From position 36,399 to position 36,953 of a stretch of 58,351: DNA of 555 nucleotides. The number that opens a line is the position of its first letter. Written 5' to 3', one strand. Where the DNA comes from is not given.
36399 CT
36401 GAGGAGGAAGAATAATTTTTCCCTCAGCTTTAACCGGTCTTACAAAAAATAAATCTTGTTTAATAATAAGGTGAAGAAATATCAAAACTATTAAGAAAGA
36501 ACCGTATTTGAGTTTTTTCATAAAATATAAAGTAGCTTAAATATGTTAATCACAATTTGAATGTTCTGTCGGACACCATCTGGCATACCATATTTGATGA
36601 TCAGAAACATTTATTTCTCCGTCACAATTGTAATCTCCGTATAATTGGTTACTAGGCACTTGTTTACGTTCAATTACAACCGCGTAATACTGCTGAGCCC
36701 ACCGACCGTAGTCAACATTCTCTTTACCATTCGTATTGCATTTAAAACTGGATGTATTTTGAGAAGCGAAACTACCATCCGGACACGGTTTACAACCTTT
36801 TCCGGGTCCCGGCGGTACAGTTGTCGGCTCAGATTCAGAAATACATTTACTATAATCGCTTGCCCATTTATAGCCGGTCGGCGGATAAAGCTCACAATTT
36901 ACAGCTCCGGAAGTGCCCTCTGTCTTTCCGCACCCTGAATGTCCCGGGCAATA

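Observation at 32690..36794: Cys-framed dockerin variant (CKPCPDG ... D-x-D-C-D-G ... D-x-[DN]-C-D-G) shared by three operon proteins and paired with Cys-stapled cohesin-like modules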

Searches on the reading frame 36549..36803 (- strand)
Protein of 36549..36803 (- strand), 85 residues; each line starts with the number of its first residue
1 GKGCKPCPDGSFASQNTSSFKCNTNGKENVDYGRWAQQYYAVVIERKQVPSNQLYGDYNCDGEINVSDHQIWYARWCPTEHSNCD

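Call 5: search_protein_families(library=pfam, proteins=[window:36549-36797:-], max_evalue=10)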
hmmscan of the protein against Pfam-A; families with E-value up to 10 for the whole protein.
seq(83 aa): 2 families
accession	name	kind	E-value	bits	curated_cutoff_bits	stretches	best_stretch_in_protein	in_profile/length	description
PF16527.11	CpxA_peri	-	0.15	12.9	23.5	1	29-67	72-110/134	Two-component sensor protein CpxA, periplasmic domain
PF00404.24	Dockerin_1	-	0.22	12.2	22.9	1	45-67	27-49/57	Dockerin type I domain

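Call 6: search_solved_structures(query=window:36549-36797:-, max_evalue=10, show_alignments=3)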
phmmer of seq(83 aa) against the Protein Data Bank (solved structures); distinct sequences matched with E-value up to 10: 8.
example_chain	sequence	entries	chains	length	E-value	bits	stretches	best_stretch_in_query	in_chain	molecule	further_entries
5n5p_B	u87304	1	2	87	0.037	17.5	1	49-74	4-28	Putative cellulosomal scaffoldin protein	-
1daq_A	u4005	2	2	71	0.17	15.4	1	49-67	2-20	ENDOGLUCANASE SS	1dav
2mte_A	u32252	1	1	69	0.2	15.1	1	49-67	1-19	Cellulose 1,4-beta-cellobiosidase (reducing end) CelS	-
5m2s_B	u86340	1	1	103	0.35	14.4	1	48-69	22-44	Doc8: Type I dockerin repeat domain from family 9 glycoside hydrolase WP_009982745[Ruminoc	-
4dh2_B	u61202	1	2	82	1.5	12.3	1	52-69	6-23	Dockerin type 1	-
5lxv_B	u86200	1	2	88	1.9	12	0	51-66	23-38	Carbohydrate-binding protein WP_009985128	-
3urf_Z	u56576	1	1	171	3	11.4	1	2-22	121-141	Tumor necrosis factor receptor superfamily member 11B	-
4e4d_R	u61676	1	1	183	6.7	10.3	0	2-21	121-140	Tumor necrosis factor receptor superfamily member 11B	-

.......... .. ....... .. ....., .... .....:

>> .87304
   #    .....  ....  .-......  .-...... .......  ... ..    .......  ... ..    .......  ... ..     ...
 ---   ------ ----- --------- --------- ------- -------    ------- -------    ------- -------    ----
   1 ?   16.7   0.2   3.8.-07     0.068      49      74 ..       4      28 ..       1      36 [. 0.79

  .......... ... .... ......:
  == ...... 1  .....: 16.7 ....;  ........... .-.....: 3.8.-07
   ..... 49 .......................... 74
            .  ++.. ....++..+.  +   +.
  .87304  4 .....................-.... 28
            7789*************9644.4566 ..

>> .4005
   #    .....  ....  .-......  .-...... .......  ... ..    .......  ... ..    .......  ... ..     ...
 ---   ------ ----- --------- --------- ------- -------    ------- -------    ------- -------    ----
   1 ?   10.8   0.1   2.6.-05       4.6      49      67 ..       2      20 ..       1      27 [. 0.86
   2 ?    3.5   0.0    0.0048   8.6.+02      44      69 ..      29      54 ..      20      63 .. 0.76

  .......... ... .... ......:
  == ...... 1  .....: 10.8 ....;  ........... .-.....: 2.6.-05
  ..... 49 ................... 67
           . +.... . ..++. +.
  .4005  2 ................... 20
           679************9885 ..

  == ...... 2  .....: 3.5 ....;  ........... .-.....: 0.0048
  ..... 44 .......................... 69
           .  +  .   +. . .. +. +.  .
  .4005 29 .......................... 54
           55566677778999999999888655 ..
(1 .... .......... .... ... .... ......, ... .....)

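Call 10: find_homologous_proteins(query=A1, max_evalue=0.01)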
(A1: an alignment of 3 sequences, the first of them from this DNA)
Query A1 (3 sequences) (85 aa, profile of the alignment): 1 proteins with E <= 0.01 among 22 candidates.
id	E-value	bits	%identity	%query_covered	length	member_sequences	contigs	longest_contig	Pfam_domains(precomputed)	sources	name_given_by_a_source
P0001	3.6e-10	58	33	53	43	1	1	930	-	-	-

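Call 14: find_related_loci(query=A1, collection=genome_contigs, flank=10000)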
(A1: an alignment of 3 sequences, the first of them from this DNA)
Query A1 (85 aa) in genome_contigs; peptide patterns used: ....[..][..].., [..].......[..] (x = any residue, [..] = any of these).
64 stretches matched a pattern; 9 encode a relative of the query (tblastn E <= 1e-3); 9 distinct loci.
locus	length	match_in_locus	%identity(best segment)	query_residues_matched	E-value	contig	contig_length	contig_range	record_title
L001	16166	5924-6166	62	4-84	9e-38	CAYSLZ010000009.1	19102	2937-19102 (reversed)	MAG TPA_asm: uncultured Gammaproteobacteria bacterium isolate SRP319275_co2_331 genome assembly, contig: NODE_2264_lengt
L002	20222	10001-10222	45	3-76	2e-23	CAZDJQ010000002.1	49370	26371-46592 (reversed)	MAG TPA_asm: uncultured Gammaproteobacteria bacterium isolate SRP141376_co1_239 genome assembly, contig: NODE_1756_lengt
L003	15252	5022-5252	43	3-79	4e-21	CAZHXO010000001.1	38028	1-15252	MAG TPA_asm: uncultured Gammaproteobacteria bacterium isolate SRP319275_co2_73 genome assembly, contig: NODE_585_length_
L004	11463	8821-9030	41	3-76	4e-19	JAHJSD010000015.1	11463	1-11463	MAG: Patescibacteria group bacterium isolate OS_PC_MetaG.mb.184 OS_PC_MetaG.mb.184_k141_173194, whole genome shotgun seq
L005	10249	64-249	37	2-73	5e-10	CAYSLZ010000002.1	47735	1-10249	MAG TPA_asm: uncultured Gammaproteobacteria bacterium isolate SRP319275_co2_331 genome assembly, contig: NODE_354_length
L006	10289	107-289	37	3-76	2e-8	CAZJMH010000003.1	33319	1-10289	MAG TPA_asm: uncultured Gammaproteobacteria bacterium isolate SRP319275_co2_175 genome assembly, contig: NODE_763_length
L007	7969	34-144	33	31-75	1e-4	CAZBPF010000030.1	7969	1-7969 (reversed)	MAG TPA_asm: uncultured Gammaproteobacteria bacterium isolate binchicken_co17_166 genome assembly, contig: NODE_18143_le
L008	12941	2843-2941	52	40-67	2e-4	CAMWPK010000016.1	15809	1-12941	MAG TPA_asm: uncultured Clostridia bacterium isolate SRR14411350_bin.9_metawrap_v1.3_MAG genome assembly, contig: NODE.3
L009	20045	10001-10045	67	54-68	2e-4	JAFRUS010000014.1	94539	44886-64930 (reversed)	MAG: Oscillospiraceae bacterium isolate RGIG2815 Goat_Omasum.Co__c392179, whole genome shotgun sequence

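Call 18: find_related_loci(query=A1, collection=metagenome_contigs, flank=8000)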
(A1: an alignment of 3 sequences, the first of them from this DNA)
Query A1 (85 aa) in metagenome_contigs; peptide patterns used: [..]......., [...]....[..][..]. (x = any residue, [..] = any of these).
241 stretches matched a pattern; 2 encode a relative of the query (tblastn E <= 1e-3); 2 distinct loci.
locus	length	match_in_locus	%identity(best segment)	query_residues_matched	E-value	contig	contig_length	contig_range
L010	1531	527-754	49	1-76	1e-26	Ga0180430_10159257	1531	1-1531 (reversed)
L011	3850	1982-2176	34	2-76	2e-10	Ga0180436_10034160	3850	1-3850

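Call 20: predict_structure(protein=window:36549-36803:-)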
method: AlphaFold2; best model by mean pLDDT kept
length: 85 residues; sequences in the alignment: 1
mean_pLDDT: 36.5   pTM: 0.22
mean pLDDT of the five models: 36.5, 34.6, 33.3, 32.0, 31.6
residues with pLDDT >= 90: 0; 70-90: 0; 50-70: 0; < 50: 85
segments of 3 or more residues with pLDDT < 50: 1-85
pLDDT, mean of each block of 10 residues (from residue 1): 38 37 34 34 40 34 38 40 30
secondary structure, 60 per line:
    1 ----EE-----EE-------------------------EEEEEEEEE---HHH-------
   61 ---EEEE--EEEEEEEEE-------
elements in order: E39-47 E64-67 E70-78

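Call 22: search_protein_representatives(alignment_id=A1)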
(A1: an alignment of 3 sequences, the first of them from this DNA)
Query: 3 sequences, 86 profile positions. Proteins with E-value up to 0.001 (for the whole library): 76; up to 1e-10: 21; up to 1e-30: 2. The best 76 are listed.
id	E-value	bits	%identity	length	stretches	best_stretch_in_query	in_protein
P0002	3.2e-44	165.3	-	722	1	3-86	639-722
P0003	3.5e-35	136.4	-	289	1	4-86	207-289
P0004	3.2e-21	91.6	-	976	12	48-72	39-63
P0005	5.9e-21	90.8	-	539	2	2-79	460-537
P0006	1.6e-19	86.2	-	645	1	3-80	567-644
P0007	1.0e-17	80.4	-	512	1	4-77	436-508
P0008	6.4e-17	77.8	-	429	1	3-81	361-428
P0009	2.2e-16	76.1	-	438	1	3-81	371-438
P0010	2.7e-16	75.8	-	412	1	3-81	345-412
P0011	5.2e-15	71.7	-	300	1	2-81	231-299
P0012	2.4e-14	69.6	-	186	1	1-76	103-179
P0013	1.0e-13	67.6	-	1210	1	1-79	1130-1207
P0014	1.1e-13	67.5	-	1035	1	1-77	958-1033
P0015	1.3e-13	67.2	-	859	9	25-71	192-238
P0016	8.6e-13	64.6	-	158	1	1-78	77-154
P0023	2.9e-10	56.5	-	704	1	3-78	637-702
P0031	2.0e-08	50.6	-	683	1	3-78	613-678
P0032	3.1e-08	50.0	-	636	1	3-78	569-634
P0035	1.6e-07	47.8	-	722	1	3-80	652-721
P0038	1.0e-06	45.2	-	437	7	56-80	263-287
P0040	1.7e-06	44.4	-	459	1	17-85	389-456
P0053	5.1e-05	39.7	-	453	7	19-72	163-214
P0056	9.4e-05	38.9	-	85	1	4-76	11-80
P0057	1.0e-04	38.7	-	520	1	2-76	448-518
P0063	2.4e-04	37.6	-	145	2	7-76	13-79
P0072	6.4e-04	36.2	-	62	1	17-77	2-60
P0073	6.8e-04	36.1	-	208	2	15-76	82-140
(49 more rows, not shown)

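Call 27: search_solved_structures(query=A3, max_evalue=1, show_alignments=4)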
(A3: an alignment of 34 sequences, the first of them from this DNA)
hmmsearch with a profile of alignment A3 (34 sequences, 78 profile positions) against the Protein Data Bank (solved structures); distinct sequences matched with E-value up to 1: 30.
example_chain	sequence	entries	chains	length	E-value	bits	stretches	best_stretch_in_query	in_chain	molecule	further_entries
5lxv_B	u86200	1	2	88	0.0037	20.9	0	53-69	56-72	Carbohydrate-binding protein WP_009985128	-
1daq_A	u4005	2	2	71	0.0094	19.6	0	49-68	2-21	ENDOGLUCANASE SS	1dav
2mte_A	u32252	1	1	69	0.01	19.5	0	50-68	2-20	Cellulose 1,4-beta-cellobiosidase (reducing end) CelS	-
4fl4_A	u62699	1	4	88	0.023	18.4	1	10-69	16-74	Glycoside hydrolase family 9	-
5nrm_B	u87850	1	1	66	0.032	17.9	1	18-69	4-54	DocCel5: Type I dockerin repeat domain from A. cellulolyticus family 5 endoglucanase WP_01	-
2vn5_B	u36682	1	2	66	0.033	17.9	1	52-68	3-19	ENDOGLUCANASE A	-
4cj0_A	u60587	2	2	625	0.047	17.4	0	48-70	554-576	ENDOGLUCANASE D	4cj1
2y3n_B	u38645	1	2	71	0.049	17.3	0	51-74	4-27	CELLULOSOMAL FAMILY-48 PROCESSIVE GLYCOSIDE HYDROLASE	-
5nrk_B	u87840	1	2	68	0.049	17.3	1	18-69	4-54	DocCel5: Type I dockerin repeat domain from A. cellulolyticus family 5 endoglucanase WP_01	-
1clc_A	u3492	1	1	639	0.051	17.3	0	48-70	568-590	ENDOGLUCANASE CELD; EC: 3.2.1.4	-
9qfa_A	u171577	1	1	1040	0.056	17.1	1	36-69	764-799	Ruminococcus bromii Amy12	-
2vn6_B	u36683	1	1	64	0.12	16.1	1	52-68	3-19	ENDOGLUCANASE A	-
1jfj_A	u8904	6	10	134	0.16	15.6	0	17-74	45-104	CALCIUM-BINDING PROTEIN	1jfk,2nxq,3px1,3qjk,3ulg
5n5p_B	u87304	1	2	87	0.19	15.4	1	49-69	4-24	Putative cellulosomal scaffoldin protein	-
9wnt_D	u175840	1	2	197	0.2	15.3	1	14-40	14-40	SN45 T cell receptor alpha chain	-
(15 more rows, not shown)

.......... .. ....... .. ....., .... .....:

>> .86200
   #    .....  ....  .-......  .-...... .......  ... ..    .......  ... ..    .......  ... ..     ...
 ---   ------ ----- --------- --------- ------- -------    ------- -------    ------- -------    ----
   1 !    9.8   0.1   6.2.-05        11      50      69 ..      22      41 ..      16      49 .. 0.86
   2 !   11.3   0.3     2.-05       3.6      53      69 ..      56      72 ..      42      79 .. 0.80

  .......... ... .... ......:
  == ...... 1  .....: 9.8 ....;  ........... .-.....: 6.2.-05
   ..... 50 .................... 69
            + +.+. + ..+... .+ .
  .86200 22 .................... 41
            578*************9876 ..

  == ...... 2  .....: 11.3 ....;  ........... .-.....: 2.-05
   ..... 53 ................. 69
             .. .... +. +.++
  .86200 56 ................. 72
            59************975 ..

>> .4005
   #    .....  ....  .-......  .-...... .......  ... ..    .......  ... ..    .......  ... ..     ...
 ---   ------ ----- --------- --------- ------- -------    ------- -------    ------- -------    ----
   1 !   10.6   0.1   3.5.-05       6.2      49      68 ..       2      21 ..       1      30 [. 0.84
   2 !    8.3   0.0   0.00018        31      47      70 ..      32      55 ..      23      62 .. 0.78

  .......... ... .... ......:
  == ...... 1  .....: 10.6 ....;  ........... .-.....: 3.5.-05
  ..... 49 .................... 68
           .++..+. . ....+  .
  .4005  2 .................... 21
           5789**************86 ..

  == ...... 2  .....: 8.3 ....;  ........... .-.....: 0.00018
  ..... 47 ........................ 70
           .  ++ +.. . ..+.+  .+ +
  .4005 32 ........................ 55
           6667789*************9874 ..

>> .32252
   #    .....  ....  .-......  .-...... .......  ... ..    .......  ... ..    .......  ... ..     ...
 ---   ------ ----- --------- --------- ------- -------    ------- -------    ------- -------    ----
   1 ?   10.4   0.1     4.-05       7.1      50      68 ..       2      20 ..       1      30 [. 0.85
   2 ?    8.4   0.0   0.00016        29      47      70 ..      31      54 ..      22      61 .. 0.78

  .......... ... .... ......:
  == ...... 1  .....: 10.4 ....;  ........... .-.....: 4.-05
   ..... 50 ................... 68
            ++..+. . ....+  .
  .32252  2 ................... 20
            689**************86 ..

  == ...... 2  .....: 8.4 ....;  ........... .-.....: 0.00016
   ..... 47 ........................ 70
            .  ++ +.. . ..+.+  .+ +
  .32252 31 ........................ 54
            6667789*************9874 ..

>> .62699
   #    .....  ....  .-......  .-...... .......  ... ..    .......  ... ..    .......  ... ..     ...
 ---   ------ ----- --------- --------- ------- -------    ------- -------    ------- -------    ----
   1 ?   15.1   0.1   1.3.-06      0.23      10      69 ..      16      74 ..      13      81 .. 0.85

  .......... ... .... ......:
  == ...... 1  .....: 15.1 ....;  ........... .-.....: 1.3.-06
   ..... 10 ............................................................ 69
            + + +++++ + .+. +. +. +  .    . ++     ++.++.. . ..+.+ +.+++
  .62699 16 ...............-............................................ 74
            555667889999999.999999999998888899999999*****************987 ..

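Call 30: search_protein_families(library=pfam, alignment_id=A4, max_evalue=1)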
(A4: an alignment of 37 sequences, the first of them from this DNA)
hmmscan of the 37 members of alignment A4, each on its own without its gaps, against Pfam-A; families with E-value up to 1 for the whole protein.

A. member 1, seq(85 aa): 2 families
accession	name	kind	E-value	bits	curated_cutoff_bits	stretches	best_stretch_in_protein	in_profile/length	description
PF16527.11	CpxA_peri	-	0.16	12.8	23.5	1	31-69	72-110/134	Two-component sensor protein CpxA, periplasmic domain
PF00404.24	Dockerin_1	-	0.23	12.1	22.9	1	48-69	28-49/57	Dockerin type I domain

B. families by the number of members that match (of 37 scanned): 23 families
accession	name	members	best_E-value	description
PF00404.24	Dockerin_1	28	5.5e-08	Dockerin type I domain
PF13499.12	EF-hand_7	16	9e-08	EF-hand domain pair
PF00036.39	EF-hand_1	15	2.3e-06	EF hand domain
PF13405.12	EF-hand_6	14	1.8e-05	EF-hand domain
PF13833.12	EF-hand_8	11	2.3e-06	EF-hand domain pair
PF21057.2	Hikeshi-like_C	5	0.00014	Hikeshi-like, C-terminal domain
PF13202.12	EF-hand_5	4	0.0014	EF hand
PF08063.17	Zn_ribbon_PADR1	4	0.015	PADR1 domain, zinc ribbon fold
PF11617.13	Cu-binding_MopE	3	0.29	Putative metal-binding motif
PF07699.19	Ephrin_rec_like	2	0.037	Tyrosine-protein kinase ephrin type A/B receptor-like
PF03471.22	CorC_HlyC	2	0.28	Transporter associated domain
PF18521.6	TAD2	1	0.0021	Transactivation domain 2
PF16543.10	DFRP_C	1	0.011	DRG Family Regulatory Proteins, Tma46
PF25704.1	AcrF2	1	0.039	Anti-CRISPR protein AcrF2 protein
PF07562.20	NCD3G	1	0.051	Nine Cysteines Domain of family 3 GPCR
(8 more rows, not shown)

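Call 35: predict_structure(alignment_id=A4)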
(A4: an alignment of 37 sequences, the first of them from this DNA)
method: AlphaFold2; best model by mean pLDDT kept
length: 85 residues; sequences in the alignment: 37
mean_pLDDT: 93.9   pTM: 0.84
mean pLDDT of the five models: 93.9, 93.9, 92.1, 91.8, 91.7
residues with pLDDT >= 90: 74; 70-90: 7; 50-70: 4; < 50: 0
segments of 3 or more residues with pLDDT < 50: none
pLDDT, mean of each block of 10 residues (from residue 1): 89 97 97 98 97 97 97 91 68
secondary structure, 60 per line:
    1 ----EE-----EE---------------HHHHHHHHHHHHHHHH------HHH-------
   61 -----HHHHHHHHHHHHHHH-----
elements in order: H29-44 H66-80

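Call 38: fold_search(model_id=the predicted structure, library=pdb)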
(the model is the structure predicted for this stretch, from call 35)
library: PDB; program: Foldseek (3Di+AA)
matches with E <= 10: 7; with E <= 0.001: 0
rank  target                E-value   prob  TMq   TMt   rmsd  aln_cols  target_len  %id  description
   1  2ozn_B                1.4e+00  0.18  0.37  0.26   5.3        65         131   22  The Cohesin-Dockerin Complex of NagJ and NagH from Clostridium perfringens (released 2008-05-06)
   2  4fl4_D                3.0e+00  0.16  0.43  0.53   4.8        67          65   19  Scaffoldin conformation and dynamics revealed by a ternary complex from the Clostridium thermocellum cellulosome (released 2012-06-27)
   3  2y3n_B                6.0e+00  0.14  0.41  0.55   3.0        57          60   26  Type II cohesin-dockerin domain from Bacteroides cellolosolvens (released 2012-01-11)
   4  4hzr_A                7.7e+00  0.02  0.17  0.07   9.7        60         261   17  Crystal structure of Ack1 kinase domain (released 2013-02-06)
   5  2qq4_F                8.2e+00  0.03  0.29  0.22   7.5        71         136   14  Crystal structure of Iron-sulfur cluster biosynthesis protein IscU (TTHA1736) from thermus thermophilus HB8 (released 2008-07-29)
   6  3wqy_B                8.2e+00  0.03  0.24  0.04   8.7        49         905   12  Crystal structure of Archaeoglobus fulgidus alanyl-tRNA synthetase in complex with wild-type tRNA(Ala) having G3.U70 (released 2014-06-18)
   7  9fmm_A                9.9e+00  0.01  0.22  0.06   7.0        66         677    9  Structure of human ACE2 in complex with a fluorinated small molecule inhibitor (released 2024-07-17)

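Call 52: find_encoding_contigs(protein=P0005, flank=6000, max_places=2)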
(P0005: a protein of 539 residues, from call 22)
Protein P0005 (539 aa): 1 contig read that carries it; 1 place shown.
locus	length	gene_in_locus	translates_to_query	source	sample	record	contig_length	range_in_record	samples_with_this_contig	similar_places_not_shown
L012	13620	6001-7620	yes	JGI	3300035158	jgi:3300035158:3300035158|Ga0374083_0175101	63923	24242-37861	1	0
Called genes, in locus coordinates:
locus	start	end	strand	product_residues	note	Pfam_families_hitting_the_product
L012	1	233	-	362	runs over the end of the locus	PF09314:DUF1972, PF13439:Glyco_transf_4, PF00534:Glycos_transf_1, PF13692:Glyco_trans_1_4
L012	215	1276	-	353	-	PF13439:Glyco_transf_4, PF00534:Glycos_transf_1, PF13692:Glyco_trans_1_4, PF13524:Glyco_trans_1_2 (weak)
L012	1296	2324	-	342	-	PF04932:Wzy_C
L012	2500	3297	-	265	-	-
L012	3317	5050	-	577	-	PF04932:Wzy_C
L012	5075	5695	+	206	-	PF02397:Bac_transf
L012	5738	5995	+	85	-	-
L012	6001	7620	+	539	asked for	-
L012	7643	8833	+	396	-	PF00404:Dockerin_1 (weak)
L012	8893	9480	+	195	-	-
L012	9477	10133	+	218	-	PF00963:Cohesin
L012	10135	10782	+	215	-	PF16656:Pur_ac_phosph_N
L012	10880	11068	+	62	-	-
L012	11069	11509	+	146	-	-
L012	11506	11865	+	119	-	PF02130:YbeY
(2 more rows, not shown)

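Call 53: find_encoding_contigs(protein=P0006, flank=5000, max_places=1)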
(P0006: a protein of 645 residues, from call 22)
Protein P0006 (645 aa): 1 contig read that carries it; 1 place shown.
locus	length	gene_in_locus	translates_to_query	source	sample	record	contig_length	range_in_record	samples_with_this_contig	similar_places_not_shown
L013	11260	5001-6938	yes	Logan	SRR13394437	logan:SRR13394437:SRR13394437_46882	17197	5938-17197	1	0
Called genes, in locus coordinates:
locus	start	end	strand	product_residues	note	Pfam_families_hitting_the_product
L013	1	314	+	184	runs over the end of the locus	PF01765:RRF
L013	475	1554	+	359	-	PF02163:Peptidase_M50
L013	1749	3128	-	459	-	PF01229:Glyco_hydro_39, PF11790:Glyco_hydro_cc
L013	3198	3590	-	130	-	PF05635:23S_rRNA_IVP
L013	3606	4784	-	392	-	PF13439:Glyco_transf_4 (weak), PF00534:Glycos_transf_1, PF13692:Glyco_trans_1_4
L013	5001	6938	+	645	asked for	-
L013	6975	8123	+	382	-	PF00404:Dockerin_1 (faint)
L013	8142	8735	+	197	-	-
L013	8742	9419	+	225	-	PF00963:Cohesin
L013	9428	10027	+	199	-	PF16656:Pur_ac_phosph_N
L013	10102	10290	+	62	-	-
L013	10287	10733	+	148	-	PF09424:YqeY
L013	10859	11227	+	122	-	PF02130:YbeY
